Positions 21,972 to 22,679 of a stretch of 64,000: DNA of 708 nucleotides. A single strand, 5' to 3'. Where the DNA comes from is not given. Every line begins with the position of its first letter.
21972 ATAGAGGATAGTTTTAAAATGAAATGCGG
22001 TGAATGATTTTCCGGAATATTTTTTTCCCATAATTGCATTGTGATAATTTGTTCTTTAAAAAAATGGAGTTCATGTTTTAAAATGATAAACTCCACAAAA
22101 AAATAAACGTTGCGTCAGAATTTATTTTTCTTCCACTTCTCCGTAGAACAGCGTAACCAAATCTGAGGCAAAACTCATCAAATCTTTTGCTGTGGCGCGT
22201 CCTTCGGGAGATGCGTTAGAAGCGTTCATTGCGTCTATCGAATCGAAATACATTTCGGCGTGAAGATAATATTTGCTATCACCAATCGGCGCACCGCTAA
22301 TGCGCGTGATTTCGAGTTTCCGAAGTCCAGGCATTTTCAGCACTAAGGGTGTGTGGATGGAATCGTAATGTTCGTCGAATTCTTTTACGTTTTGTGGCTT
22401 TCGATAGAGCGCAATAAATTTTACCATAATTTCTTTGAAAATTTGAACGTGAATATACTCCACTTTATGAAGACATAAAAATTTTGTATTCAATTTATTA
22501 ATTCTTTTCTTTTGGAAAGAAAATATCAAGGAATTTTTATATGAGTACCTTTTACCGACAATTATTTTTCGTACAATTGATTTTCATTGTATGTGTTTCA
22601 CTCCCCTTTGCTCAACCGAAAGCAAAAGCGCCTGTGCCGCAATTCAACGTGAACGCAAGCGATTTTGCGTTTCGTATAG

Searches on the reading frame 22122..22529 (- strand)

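Call 59: search_protein_families(library=pfam, proteins=[window:22122-22529:-], max_evalue=0.00001)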
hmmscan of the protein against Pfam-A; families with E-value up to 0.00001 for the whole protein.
window:22122-22529:- (135 aa): 1 family
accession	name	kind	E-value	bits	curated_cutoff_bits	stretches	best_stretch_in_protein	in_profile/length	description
PF07110.17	EthD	-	3.2e-10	41.5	22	1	48-121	6-93/96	EthD domain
